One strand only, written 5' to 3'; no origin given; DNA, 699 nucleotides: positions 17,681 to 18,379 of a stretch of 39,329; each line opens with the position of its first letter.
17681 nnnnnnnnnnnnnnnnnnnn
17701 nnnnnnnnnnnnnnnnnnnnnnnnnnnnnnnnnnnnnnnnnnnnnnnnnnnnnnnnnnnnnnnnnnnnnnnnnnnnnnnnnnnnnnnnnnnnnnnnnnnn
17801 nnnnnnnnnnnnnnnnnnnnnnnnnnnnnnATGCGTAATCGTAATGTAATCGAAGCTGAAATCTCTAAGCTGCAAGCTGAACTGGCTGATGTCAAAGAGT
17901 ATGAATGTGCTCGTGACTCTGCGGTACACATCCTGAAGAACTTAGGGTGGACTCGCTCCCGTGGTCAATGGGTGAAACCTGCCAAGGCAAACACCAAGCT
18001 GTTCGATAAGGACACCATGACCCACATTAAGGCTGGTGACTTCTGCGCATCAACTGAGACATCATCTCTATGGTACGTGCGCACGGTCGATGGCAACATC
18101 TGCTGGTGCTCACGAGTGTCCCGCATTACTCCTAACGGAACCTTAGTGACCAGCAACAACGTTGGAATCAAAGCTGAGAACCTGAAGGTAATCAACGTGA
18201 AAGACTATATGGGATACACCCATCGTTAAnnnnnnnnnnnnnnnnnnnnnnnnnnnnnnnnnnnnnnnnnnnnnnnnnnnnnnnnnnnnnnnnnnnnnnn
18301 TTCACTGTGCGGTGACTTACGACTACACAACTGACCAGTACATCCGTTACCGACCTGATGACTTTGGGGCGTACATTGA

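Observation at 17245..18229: Accessory gene cluster between gene 4.3 and DNA polymerase, with a signal-peptide-like small protein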

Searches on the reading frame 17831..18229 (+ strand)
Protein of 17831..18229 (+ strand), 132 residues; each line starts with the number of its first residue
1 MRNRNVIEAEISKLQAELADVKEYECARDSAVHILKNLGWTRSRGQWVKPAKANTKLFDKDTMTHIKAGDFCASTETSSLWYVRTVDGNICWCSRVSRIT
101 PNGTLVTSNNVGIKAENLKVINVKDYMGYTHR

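Call 6: search_protein_families(library=pfam, proteins=[window:17831-18229:+], max_evalue=1)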
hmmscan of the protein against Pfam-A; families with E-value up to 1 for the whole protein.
window:17831-18229:+ (132 aa): 1 family
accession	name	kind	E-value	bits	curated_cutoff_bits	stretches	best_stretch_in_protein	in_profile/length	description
PF01822.24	WSC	-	0.05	14.3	27.8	1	51-96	13-55/82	WSC domain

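Call 7: search_protein_families(library=phrogs, proteins=[window:17831-18229:+], max_evalue=0.1)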
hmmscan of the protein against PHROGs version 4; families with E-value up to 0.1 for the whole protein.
window:17831-18229:+ (132 aa): 1 family
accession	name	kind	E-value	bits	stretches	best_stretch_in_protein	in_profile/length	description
phrog_4023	-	unknown function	1.6e-56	191.3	1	1-129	1-133/134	-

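Call 41: search_solved_structures(query=window:17831-18226:+, max_evalue=1)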
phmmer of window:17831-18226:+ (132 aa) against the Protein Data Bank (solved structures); distinct sequences matched with E-value up to 1: 2.
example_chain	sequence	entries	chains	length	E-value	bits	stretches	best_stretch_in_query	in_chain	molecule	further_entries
7lkb_H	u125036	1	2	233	0.4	13.8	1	45-105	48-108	m42.127 Fab heavy Chain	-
5n4g_H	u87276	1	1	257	0.93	12.7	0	46-115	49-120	HEAVY CHAIN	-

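Call 43: find_homologous_proteins(query=window:17831-18226:+, max_evalue=0.001)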
Query window:17831-18226:+ (132 aa): 116 proteins with E <= 0.001 among 123 candidates.
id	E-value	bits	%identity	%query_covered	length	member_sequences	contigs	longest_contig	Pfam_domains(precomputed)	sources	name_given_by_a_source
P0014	6.5e-82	290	98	100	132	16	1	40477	PF26857.1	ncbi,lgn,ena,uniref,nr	ncbi:hypothetical protein P694_31 [Escherichia phage P694]|uniref:Uncharacterized protein n=1 Tax=Es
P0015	8.1e-79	280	94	100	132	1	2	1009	PF26857.1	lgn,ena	-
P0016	2.8e-75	268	91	100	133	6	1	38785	PF26857.1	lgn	-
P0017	9.5e-74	263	88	100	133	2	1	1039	PF26857.1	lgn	-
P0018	2.7e-72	259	87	100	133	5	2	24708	PF26857.1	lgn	-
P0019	1.3e-70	253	86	100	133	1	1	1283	PF26857.1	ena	-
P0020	1.6e-69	250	84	100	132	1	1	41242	PF26857.1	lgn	-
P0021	8.8e-69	247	85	100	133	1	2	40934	PF26857.1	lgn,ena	-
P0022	3.1e-61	223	76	100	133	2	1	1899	PF26857.1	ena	-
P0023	1.7e-60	220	75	100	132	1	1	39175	PF26857.1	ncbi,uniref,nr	ncbi:hypothetical protein pEaSNUABM57_00035 [Erwinia phage pEa_SNUABM_57]|uniref:Uncharacterized pro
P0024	1.1e-59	218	76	100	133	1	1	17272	PF26857.1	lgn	-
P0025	1.9e-59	217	75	98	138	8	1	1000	PF26857.1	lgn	-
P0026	3.9e-59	216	77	100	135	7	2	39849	PF26857.1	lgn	-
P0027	3.0e-56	207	76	100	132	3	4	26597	PF26857.1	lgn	-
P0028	1.9e-55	204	71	99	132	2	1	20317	PF26857.1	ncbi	-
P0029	2.0e-51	191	69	99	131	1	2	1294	PF26857.1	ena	-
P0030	1.9e-50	188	67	100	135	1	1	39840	PF26857.1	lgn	-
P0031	3.5e-48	181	65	98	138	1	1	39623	PF26857.1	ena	-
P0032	1.2e-47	179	64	98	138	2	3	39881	PF26857.1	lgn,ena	-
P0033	3.0e-47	178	63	98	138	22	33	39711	PF26857.1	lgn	-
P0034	3.2e-47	178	64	98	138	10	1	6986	PF26857.1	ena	-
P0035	5.7e-46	173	62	98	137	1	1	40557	PF26857.1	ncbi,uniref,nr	ncbi:hypothetical protein [Pectobacterium phage PcCB251]|uniref:Uncharacterized protein n=1 Tax=Pect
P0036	7.4e-46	173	63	98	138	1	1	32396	PF26857.1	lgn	-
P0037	2.0e-45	172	62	98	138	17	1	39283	PF26857.1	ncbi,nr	ncbi:hypothetical protein car1b_026 [Escherichia phage Carena]|nr:hypothetical protein car1b_026 [Es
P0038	3.5e-45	171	62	98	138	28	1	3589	PF26857.1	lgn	-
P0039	4.7e-45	171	61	98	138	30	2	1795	PF26857.1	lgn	-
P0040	5.6e-45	170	61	98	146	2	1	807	PF26857.1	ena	-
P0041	1.0e-44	169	61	98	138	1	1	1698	PF26857.1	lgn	-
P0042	3.2e-44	168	62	98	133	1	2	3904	PF26857.1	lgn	-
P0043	6.2e-44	167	61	98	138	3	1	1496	PF26857.1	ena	-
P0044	1.6e-42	162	60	98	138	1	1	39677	PF26857.1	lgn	-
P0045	2.1e-42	162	64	95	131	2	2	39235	PF26857.1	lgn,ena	-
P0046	2.1e-42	162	64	95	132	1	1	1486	PF26857.1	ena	-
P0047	7.0e-39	151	59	98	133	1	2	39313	PF26857.1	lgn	-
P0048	8.2e-39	150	56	98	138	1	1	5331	PF26857.1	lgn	-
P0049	2.6e-38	149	57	98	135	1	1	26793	PF26857.1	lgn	-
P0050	2.8e-38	149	56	98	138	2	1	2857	PF26857.1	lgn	-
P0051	7.4e-38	147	57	98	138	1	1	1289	PF26857.1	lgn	-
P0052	3.7e-34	135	55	98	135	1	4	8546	PF26857.1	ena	-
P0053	2.5e-26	110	49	96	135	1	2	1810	PF26857.1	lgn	-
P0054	1.0e-24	105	50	96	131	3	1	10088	PF26857.1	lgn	-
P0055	1.7e-24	104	50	96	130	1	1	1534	PF26857.1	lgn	-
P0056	3.9e-24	103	49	95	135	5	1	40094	PF26857.1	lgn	-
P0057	4.1e-24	103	49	97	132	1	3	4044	PF26857.1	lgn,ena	-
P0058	5.2e-24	102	50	92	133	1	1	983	PF26857.1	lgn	-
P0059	5.8e-24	102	48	96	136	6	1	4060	PF26857.1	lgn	-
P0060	1.4e-23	101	48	92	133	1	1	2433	PF26857.1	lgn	-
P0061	2.3e-23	100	48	97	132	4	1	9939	PF26857.1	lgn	-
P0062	2.9e-23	100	48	92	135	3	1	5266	PF26857.1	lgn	-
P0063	3.1e-23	100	50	92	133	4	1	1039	PF26857.1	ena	-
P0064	5.7e-23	99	47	95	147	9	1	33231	PF26857.1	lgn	-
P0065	6.9e-23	99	50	92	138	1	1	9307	PF26857.1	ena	-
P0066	8.8e-23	99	50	92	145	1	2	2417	PF26857.1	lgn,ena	-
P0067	1.0e-22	98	47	96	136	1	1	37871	PF26857.1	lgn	-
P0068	1.3e-22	98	47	96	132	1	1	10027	PF26857.1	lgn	-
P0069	1.9e-22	97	48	92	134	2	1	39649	PF26857.1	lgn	-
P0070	3.0e-22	97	48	92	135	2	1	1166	PF26857.1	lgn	-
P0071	3.4e-22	97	44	97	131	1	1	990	PF26857.1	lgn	-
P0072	5.0e-22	96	46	92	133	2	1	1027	PF26857.1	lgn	-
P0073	6.4e-22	96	45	95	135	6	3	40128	PF26857.1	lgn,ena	-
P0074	6.6e-22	96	48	92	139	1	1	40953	PF26857.1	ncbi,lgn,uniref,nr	ncbi:hypothetical protein TARRARE_18 [Escherichia phage vB_Ec_Tarrare]|uniref:Uncharacterized protei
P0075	7.4e-22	96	54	73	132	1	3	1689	PF26857.1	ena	-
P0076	7.9e-22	95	46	92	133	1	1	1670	PF26857.1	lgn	-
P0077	8.4e-22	95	47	96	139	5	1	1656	PF26857.1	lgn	-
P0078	9.7e-22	95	47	92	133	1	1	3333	PF26857.1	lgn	-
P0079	9.9e-22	95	51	80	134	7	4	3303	PF26857.1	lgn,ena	-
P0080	1.4e-21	95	46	96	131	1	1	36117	PF26857.1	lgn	-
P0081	1.5e-21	95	46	92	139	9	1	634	PF26857.1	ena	-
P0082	1.6e-21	94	45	96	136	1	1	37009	PF26857.1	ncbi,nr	ncbi:hypothetical protein [Escherichia phage PGX1]|nr:hypothetical protein [Escherichia phage PGX1]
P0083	2.3e-21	94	45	95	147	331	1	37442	PF26857.1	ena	-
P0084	2.7e-21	94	48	92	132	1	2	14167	PF26857.1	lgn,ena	-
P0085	3.3e-21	93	45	95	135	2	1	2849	PF26857.1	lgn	-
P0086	3.7e-21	93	55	75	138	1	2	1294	PF26857.1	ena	-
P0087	7.1e-21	92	46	92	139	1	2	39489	PF26857.1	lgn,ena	-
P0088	7.3e-21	92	47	92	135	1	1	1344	PF26857.1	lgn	-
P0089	8.5e-21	92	45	92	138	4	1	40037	PF26857.1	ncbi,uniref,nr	ncbi:hypothetical protein [Escherichia phage vB_EcoP_PHB19]|uniref:Uncharacterized protein n=1 Tax=E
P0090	8.6e-21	92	45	95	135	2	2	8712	PF26857.1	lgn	-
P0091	9.9e-21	92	45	95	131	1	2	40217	PF26857.1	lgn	-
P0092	1.4e-20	91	50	80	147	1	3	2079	PF26857.1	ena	-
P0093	1.5e-20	91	47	92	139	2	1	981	PF26857.1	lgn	-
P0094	1.7e-20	91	47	92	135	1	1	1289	PF26857.1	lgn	-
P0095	2.6e-20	91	43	95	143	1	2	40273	PF26857.1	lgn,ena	-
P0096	3.5e-20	90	46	92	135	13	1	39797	PF26857.1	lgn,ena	-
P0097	3.6e-20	90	45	92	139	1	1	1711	PF26857.1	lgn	-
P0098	5.6e-20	89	38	96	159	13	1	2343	PF26857.1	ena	-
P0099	6.1e-20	89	46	92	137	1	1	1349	PF26857.1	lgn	-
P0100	7.2e-20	89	53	73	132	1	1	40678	PF26857.1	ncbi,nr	ncbi:hypothetical protein [Rahnella phage Sarma103]|nr:hypothetical protein [Rahnella phage Sarma103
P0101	8.5e-20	89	44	95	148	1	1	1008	PF26857.1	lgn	-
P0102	1.2e-19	88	50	80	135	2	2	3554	PF26857.1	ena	-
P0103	1.2e-19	88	54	73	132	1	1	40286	PF26857.1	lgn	-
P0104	1.2e-19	88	44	95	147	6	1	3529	PF26857.1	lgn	-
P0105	1.7e-19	88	50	69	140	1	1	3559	PF26857.1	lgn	-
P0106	3.2e-19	87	44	96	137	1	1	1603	PF26857.1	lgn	-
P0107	4.5e-19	87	44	92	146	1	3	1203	PF26857.1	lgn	-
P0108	4.7e-19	86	43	95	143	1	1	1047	PF26857.1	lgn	-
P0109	1.6e-18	85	46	95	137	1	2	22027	PF26857.1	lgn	-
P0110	2.0e-18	84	49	80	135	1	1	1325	PF26857.1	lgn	-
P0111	4.5e-18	83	46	94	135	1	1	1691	PF26857.1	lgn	-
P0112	5.1e-18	83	43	82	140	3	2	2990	PF26857.1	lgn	-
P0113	5.4e-18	83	45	95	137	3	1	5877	PF26857.1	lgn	-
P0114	8.7e-18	82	53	63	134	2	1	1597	PF26857.1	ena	-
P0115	2.3e-17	81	44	92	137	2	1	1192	PF26857.1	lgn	-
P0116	2.5e-17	81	42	82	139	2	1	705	PF26857.1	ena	-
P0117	3.1e-17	81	63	55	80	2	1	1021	PF26857.1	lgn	-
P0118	6.0e-17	80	44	95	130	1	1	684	PF26857.1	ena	-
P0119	6.8e-17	79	40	96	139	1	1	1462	PF26857.1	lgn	-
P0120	1.2e-16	79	50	73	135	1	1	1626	PF26857.1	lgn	-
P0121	2.5e-16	78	52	73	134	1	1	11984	PF26857.1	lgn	-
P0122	7.8e-16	76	43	95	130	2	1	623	PF26857.1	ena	-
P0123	1.7e-14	72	40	89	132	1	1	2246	PF26857.1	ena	-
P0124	3.1e-14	71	50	76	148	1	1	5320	PF26857.1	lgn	-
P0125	2.1e-13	68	42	80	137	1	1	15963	PF26857.1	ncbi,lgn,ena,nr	ncbi:MAG: hypothetical protein [Bacteriophage sp.]|nr:MAG: hypothetical protein [Bacteriophage sp.]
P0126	5.6e-13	67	41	80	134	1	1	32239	PF26857.1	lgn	-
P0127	1.4e-12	66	47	65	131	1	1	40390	PF26857.1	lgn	-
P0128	4.9e-12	64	53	55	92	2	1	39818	PF26857.1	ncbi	-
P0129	3.5e-10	58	43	67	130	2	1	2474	PF26857.1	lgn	-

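Call 49: predict_structure(alignment_id=A5)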
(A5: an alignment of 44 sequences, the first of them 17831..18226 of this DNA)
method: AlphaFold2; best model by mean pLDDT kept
length: 132 residues; sequences in the alignment: 44
mean_pLDDT: 82.2   pTM: 0.51
mean pLDDT of the five models: 82.2, 82.0, 80.5, 80.5, 79.1
residues with pLDDT >= 90: 31; 70-90: 87; 50-70: 12; < 50: 2
segments of 3 or more residues with pLDDT < 50: none
pLDDT, mean of each block of 10 residues (from residue 1): 81 84 80 81 83 67 83 88 91 89 85 91 73 44
secondary structure, 60 per line:
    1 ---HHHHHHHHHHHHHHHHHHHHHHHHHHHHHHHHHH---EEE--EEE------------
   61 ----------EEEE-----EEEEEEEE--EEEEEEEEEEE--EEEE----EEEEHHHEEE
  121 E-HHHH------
elements in order: H4-37 E41-43 E46-48 E71-74 E80-87 E90-100 E103-106 E111-114 E118-121 H123-126

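Call 63: search_protein_families(library=ncbifam, proteins=[window:17831-18229:+], max_evalue=0.1)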
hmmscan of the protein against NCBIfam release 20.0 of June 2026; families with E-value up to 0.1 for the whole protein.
window:17831-18229:+ (132 aa): 1 family
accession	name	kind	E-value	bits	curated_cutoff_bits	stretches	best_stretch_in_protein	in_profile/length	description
TIGR03197.1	MnmC_Cterm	equivalog_domain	0.026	13.6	174.2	1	12-90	109-189/400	FAD-dependent 5-carboxymethylaminomethyl-2-thiouridine(34) oxidoreductase MnmC1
